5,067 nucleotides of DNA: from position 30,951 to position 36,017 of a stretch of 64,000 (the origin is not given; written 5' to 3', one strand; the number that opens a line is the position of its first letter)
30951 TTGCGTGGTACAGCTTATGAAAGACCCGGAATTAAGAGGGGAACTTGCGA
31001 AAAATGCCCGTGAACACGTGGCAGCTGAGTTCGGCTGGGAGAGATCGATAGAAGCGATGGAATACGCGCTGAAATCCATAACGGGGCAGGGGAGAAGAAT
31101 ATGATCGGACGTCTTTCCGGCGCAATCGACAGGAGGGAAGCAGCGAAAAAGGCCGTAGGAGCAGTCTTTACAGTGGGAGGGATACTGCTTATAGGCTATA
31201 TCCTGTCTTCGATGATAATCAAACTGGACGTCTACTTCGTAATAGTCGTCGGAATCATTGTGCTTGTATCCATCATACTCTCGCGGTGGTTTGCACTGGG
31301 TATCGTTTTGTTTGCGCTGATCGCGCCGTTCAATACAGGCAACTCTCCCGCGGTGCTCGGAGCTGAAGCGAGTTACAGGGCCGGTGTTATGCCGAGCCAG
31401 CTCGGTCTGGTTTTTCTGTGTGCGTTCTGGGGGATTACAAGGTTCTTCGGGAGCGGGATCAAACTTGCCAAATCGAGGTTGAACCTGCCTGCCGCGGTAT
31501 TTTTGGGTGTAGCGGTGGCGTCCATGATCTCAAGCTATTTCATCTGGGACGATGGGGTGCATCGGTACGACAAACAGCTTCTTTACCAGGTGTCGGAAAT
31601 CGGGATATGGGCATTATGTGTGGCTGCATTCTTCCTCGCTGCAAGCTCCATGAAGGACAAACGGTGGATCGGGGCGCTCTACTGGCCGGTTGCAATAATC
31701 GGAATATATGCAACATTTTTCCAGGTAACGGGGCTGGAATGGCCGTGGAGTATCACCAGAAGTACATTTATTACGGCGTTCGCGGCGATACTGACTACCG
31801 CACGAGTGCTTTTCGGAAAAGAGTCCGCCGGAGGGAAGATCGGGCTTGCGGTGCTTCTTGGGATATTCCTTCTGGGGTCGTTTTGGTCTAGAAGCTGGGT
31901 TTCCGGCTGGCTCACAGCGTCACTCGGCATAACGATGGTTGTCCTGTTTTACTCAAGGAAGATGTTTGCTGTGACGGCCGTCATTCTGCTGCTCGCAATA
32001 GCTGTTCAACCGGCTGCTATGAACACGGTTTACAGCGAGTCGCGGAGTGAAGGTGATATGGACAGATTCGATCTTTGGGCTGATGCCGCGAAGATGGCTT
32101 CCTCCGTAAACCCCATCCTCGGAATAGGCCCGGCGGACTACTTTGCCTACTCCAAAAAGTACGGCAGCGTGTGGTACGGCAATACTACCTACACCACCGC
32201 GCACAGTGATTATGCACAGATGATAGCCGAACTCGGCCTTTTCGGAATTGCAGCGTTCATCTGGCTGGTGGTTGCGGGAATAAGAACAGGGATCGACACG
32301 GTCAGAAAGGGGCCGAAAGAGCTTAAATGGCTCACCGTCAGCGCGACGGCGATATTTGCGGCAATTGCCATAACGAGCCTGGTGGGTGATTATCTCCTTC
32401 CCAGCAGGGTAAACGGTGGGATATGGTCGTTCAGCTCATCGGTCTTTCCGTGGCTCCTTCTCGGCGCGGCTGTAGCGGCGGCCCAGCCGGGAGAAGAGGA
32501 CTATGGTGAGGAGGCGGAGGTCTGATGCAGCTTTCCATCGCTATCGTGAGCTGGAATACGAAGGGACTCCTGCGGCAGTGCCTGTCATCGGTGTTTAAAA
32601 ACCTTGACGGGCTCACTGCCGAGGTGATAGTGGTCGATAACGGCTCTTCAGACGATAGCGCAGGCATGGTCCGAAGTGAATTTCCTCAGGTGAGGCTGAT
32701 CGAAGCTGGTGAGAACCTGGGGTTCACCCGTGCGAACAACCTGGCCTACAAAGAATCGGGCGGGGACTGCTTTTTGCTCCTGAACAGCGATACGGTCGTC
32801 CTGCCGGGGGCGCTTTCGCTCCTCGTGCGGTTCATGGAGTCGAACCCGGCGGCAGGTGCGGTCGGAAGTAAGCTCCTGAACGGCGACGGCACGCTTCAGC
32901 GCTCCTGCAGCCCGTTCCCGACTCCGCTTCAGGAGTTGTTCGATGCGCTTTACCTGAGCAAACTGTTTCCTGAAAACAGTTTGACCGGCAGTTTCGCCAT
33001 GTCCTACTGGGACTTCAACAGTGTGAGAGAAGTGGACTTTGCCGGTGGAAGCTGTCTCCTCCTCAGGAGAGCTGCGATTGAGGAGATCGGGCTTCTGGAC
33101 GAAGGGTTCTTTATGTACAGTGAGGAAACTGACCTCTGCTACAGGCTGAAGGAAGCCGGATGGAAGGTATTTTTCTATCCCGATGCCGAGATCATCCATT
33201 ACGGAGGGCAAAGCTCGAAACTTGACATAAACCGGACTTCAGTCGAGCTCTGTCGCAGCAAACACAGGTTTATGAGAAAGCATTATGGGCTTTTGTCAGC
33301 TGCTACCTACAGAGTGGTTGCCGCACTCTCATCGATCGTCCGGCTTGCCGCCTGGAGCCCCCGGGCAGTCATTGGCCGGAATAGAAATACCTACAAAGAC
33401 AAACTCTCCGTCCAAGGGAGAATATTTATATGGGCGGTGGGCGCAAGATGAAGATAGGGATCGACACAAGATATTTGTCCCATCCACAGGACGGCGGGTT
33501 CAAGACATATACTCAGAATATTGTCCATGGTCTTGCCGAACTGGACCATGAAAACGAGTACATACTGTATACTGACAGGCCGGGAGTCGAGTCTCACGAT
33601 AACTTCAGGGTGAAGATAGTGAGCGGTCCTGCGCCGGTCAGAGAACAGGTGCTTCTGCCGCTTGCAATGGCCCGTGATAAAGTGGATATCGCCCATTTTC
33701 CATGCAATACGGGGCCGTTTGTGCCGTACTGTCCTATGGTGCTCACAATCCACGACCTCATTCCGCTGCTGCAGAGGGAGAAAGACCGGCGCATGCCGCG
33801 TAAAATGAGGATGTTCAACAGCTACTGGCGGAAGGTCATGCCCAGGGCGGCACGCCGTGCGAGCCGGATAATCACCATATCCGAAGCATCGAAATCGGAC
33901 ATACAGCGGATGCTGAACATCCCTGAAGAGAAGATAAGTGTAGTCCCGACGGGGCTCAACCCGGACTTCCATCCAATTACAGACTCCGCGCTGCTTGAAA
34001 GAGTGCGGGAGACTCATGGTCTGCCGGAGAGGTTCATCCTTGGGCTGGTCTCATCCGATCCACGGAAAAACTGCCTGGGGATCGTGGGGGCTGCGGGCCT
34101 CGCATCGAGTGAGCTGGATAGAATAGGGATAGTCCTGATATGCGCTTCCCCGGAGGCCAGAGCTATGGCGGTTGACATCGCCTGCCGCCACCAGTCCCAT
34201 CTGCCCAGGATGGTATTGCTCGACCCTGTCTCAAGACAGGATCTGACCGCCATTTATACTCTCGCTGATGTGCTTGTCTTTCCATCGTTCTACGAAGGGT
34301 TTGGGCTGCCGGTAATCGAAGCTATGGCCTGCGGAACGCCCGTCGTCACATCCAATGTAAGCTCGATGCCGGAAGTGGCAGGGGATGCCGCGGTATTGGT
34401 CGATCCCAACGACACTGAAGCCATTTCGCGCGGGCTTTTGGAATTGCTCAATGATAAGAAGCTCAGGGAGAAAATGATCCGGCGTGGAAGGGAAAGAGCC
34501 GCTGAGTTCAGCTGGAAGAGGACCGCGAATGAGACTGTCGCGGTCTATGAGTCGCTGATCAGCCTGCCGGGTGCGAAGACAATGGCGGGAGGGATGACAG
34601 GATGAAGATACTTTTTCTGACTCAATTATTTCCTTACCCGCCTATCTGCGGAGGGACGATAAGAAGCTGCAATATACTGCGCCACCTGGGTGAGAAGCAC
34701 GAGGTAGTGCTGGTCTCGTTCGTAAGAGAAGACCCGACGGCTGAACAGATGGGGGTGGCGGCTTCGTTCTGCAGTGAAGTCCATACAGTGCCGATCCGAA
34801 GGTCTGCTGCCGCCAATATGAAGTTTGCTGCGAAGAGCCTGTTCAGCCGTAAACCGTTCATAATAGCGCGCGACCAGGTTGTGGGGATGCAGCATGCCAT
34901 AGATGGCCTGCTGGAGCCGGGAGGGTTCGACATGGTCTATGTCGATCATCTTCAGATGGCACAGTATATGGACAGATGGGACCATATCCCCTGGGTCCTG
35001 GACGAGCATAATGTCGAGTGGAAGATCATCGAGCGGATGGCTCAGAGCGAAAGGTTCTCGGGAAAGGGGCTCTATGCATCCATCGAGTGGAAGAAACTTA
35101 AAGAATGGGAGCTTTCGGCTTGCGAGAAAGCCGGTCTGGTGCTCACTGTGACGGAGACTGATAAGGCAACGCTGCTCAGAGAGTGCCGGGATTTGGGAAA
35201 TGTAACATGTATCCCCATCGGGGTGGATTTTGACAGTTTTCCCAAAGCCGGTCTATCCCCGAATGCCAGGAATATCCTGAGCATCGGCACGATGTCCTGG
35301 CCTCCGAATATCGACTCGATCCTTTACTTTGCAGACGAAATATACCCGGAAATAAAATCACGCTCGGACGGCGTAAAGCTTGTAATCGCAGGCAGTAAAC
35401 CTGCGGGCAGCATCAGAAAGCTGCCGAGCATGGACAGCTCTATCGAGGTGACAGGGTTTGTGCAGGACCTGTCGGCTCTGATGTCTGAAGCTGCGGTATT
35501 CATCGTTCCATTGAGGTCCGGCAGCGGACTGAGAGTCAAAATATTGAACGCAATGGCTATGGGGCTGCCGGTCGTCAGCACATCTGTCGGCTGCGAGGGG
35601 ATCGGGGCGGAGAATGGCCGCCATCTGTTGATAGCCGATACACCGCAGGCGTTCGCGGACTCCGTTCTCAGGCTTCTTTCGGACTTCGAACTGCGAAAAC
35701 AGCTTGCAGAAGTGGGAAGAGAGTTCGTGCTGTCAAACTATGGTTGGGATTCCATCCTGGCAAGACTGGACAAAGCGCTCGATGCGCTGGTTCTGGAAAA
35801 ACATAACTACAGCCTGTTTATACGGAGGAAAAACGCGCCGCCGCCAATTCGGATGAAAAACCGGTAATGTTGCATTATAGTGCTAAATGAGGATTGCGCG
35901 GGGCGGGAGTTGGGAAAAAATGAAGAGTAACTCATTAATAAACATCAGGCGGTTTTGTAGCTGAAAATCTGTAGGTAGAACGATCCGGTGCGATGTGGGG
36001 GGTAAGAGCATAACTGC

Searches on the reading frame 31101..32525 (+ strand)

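Call 51: search_protein_families(library=pfam, proteins=[window:31101-32525:+])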
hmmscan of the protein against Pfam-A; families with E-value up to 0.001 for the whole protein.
window:31101-32525:+ (474 aa): 1 family
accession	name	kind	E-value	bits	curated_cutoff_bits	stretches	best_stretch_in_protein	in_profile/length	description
PF04932.20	Wzy_C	-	9.3e-16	58.4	31.7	1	230-387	3-149/149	O-Antigen ligase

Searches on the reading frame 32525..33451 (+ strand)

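Call 51: search_protein_families(library=pfam, proteins=[window:32525-33451:+])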
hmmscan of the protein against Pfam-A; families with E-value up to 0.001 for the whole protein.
window:32525-33451:+ (308 aa): 3 families
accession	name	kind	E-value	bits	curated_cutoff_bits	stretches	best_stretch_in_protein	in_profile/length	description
PF00535.33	Glycos_transf_2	-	2e-23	83.6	23.3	1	4-132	1-131/168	Glycosyl transferase family 2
PF13641.12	Glyco_tranf_2_3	-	2.5e-17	64.1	27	1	3-236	3-222/230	Glycosyltransferase like family 2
PF13632.12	Glyco_trans_2_3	-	5.6e-11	43.1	27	1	83-255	2-142/198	Glycosyl transferase family group 2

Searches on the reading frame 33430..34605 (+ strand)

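Call 51: search_protein_families(library=pfam, proteins=[window:33430-34605:+])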
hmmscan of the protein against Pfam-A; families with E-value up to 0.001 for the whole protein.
window:33430-34605:+ (391 aa): 6 families
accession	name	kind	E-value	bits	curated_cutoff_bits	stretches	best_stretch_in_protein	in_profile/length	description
PF00534.26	Glycos_transf_1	-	2.2e-27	96.1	26.4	1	266-356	80-172/172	Glycosyl transferases group 1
PF13692.12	Glyco_trans_1_4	-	2e-22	80.4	27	1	253-342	54-142/142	Glycosyl transferases group 1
PF13439.12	Glyco_transf_4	-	9.9e-18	65.2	28.5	1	22-179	2-169/170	Glycosyltransferase Family 4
PF20706.3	GT4-conflict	-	6.6e-11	42.2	26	1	140-312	143-315/385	Family 4 Glycosyltransferase in conflict systems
PF13579.12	Glyco_trans_4_4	-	1.3e-10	42.3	29.7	1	22-175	1-158/158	Glycosyl transferase 4-like domain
PF13524.12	Glyco_trans_1_2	-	7.5e-08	32.9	25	1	266-368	34-141/144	Glycosyl transferase-like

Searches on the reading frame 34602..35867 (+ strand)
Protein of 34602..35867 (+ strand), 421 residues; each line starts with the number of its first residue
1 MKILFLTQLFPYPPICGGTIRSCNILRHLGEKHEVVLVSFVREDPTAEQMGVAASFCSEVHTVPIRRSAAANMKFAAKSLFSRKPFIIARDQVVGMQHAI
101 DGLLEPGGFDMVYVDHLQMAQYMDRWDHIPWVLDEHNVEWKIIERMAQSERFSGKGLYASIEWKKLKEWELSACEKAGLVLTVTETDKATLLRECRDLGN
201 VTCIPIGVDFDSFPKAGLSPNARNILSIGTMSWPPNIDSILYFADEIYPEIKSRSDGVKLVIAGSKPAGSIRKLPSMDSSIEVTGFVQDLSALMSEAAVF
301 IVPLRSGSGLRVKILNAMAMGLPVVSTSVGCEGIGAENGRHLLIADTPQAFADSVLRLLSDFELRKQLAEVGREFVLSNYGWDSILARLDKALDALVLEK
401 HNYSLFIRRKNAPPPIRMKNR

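Call 51: search_protein_families(library=pfam, proteins=[window:34602-35867:+])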
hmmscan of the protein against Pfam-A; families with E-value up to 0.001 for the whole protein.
window:34602-35867:+ (421 aa): 4 families
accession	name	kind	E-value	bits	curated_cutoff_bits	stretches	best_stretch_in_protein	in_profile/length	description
PF13692.12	Glyco_trans_1_4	-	9e-31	107.5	27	1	223-361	2-142/142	Glycosyl transferases group 1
PF00534.26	Glycos_transf_1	-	5.7e-13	49.2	26.4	1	218-374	11-171/172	Glycosyl transferases group 1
PF13524.12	Glyco_trans_1_2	-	1.1e-07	32.4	25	1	256-389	13-142/144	Glycosyl transferase-like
PF13439.12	Glyco_transf_4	-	3.3e-05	24.4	28.5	1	24-211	10-169/170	Glycosyltransferase Family 4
